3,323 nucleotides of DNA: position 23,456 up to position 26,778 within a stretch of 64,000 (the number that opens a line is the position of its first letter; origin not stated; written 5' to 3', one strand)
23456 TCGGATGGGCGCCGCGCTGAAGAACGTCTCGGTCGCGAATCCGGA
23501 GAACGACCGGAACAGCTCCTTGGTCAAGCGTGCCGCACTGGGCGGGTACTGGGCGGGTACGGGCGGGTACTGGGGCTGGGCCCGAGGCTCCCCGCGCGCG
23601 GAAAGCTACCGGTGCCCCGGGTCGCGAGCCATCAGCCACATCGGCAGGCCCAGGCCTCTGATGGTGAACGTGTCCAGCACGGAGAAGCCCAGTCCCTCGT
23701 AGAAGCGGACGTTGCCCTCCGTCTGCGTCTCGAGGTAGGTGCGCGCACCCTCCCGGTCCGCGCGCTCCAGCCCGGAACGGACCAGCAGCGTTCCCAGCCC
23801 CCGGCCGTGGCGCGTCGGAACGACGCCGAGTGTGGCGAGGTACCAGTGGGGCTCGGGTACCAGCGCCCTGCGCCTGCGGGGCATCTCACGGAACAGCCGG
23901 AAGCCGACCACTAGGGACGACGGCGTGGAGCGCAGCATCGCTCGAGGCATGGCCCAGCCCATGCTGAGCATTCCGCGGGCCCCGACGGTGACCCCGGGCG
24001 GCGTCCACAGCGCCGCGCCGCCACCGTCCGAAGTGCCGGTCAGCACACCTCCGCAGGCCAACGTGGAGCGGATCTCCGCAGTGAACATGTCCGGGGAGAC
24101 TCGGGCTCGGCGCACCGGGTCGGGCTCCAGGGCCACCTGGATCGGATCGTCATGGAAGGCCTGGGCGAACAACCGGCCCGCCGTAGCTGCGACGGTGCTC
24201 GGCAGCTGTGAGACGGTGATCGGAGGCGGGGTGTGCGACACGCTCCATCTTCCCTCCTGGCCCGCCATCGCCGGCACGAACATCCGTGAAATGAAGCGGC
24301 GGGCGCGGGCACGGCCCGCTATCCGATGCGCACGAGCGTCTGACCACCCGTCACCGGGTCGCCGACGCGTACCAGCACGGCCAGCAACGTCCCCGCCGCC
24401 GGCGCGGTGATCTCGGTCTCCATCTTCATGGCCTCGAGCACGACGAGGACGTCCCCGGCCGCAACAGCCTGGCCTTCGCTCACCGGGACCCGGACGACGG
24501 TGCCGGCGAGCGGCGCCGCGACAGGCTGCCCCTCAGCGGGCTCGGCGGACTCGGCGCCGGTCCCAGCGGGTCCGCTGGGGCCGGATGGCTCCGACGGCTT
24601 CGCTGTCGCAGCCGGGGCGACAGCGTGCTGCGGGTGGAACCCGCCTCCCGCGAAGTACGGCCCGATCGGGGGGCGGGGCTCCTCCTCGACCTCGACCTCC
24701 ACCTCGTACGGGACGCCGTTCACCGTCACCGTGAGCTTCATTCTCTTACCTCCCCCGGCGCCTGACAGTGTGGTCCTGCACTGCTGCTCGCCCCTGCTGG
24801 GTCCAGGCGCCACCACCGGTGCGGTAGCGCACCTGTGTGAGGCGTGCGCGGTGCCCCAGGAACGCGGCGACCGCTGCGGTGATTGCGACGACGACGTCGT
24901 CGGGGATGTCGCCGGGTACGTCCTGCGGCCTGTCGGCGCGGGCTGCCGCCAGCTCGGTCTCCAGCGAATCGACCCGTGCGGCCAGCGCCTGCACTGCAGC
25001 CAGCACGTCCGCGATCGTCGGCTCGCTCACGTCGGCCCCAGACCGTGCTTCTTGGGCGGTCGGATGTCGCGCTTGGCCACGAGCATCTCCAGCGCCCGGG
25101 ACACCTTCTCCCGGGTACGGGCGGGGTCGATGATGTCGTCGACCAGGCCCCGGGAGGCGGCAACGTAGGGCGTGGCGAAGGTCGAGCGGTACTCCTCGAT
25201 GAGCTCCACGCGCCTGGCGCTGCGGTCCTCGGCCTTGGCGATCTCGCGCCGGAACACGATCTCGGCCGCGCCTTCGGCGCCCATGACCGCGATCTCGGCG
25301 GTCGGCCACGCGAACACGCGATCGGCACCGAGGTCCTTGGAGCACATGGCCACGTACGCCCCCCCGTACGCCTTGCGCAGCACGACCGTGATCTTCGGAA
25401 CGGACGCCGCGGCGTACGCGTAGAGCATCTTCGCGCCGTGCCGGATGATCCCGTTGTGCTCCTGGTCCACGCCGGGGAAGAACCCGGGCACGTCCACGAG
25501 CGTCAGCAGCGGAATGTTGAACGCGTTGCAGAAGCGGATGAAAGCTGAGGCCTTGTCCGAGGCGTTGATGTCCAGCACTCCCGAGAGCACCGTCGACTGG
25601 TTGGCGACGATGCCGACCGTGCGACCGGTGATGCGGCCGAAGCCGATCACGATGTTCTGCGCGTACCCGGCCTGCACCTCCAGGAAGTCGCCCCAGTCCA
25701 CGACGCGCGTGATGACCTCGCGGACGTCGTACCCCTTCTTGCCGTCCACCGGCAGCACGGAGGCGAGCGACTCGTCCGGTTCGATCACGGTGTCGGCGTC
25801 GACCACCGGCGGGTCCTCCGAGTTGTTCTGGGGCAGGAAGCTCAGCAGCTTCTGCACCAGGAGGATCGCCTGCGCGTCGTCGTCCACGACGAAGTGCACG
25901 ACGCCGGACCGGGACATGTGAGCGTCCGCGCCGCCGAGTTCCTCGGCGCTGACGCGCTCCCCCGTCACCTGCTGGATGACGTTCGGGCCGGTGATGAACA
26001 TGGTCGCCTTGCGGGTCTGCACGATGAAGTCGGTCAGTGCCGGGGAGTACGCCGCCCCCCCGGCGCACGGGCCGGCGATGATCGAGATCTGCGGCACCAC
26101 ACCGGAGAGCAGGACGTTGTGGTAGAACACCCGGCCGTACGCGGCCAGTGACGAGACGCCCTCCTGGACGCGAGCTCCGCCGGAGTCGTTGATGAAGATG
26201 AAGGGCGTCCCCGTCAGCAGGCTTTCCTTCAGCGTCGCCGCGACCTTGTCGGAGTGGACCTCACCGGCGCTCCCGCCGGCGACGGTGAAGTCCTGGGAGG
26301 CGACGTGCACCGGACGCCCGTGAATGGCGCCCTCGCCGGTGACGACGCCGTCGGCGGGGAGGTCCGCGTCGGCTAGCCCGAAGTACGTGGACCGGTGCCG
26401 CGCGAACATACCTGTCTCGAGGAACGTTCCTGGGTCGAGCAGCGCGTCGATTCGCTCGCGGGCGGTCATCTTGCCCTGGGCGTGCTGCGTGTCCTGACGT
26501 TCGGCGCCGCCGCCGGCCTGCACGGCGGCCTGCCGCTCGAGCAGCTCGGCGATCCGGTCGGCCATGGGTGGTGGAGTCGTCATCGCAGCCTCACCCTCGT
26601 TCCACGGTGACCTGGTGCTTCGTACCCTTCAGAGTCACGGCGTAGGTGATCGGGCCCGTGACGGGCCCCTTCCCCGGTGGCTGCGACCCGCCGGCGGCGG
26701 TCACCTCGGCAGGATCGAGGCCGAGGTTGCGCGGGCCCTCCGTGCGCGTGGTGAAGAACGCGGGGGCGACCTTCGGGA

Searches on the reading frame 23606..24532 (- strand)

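Call 47: search_protein_families(library=pfam, proteins=[window:23606-24532:-], max_evalue=0.01)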
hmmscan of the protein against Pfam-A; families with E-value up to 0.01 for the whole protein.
window:23606-24532:- (308 aa): 3 families
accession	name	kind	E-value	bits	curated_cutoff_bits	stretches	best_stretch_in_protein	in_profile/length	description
PF00583.31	Acetyltransf_1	-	3.4e-10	40.6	20.7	1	208-283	44-116/116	Acetyltransferase (GNAT) family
PF13508.13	Acetyltransf_7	-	3.6e-06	27.7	27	1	229-284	29-83/84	Acetyltransferase (GNAT) domain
PF13673.13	Acetyltransf_10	-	0.00034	21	23.6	1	231-287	53-111/128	Acetyltransferase (GNAT) domain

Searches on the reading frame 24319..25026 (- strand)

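Call 47: search_protein_families(library=pfam, proteins=[window:24319-25026:-], max_evalue=0.01)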
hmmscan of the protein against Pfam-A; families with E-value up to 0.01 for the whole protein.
window:24319-25026:- (235 aa): 4 families
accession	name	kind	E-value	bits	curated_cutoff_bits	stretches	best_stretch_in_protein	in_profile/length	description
PF00364.28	Biotin_lipoyl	-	1.9e-18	66.5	22.1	1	169-234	3-73/73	Biotin-requiring enzyme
PF13533.13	Biotin_lipoyl_2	-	4.6e-14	52.2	29.8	2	168-198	2-32/32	Biotin-lipoyl like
PF13437.12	HlyD_3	-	1e-05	26.6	22.2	0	169-198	2-31/106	HlyD family secretion protein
PF16576.10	HlyD_D23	-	2.6e-05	24.1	30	0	160-198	102-140/214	Barrel-sandwich domain of CusB or HlyD membrane-fusion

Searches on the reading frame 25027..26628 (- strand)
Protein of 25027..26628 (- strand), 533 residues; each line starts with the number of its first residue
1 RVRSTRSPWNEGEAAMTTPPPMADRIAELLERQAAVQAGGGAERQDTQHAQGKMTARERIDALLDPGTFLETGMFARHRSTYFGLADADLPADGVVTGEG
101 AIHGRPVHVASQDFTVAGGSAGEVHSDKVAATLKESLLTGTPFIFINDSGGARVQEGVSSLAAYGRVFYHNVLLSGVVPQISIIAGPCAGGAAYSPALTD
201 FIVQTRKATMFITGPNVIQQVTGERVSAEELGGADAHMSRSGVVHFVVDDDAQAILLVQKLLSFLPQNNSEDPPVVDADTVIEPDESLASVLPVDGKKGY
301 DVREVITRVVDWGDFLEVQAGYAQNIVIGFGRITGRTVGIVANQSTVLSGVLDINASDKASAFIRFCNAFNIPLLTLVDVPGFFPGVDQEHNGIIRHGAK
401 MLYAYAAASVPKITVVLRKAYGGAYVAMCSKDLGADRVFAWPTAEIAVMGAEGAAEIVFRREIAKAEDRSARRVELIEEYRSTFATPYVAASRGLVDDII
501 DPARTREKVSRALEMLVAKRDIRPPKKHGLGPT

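Call 48: search_protein_families(library=pfam, proteins=[window:25027-26628:-], max_evalue=0.01)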
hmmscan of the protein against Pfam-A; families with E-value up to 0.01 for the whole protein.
window:25027-26628:- (533 aa): 3 families
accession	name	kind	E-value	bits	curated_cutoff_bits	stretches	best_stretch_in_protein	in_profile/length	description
PF01039.27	Carboxyl_trans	-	3e-194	646.7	22.3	1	48-529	2-491/493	Carboxyl transferase domain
PF03255.19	ACCA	-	1.6e-11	44.4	23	1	357-466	133-238/310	Acetyl co-enzyme A carboxylase carboxyltransferase-like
PF06833.16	MdcE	-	1.1e-06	29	32.7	1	372-472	28-127/196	Malonate decarboxylase gamma subunit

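Call 80: find_encoding_contigs(protein=window:25027-26583:-, flank=3000, max_places=3)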
Protein window:25027-26583:- (518 aa): no gene with exactly this product is on record in the collection.
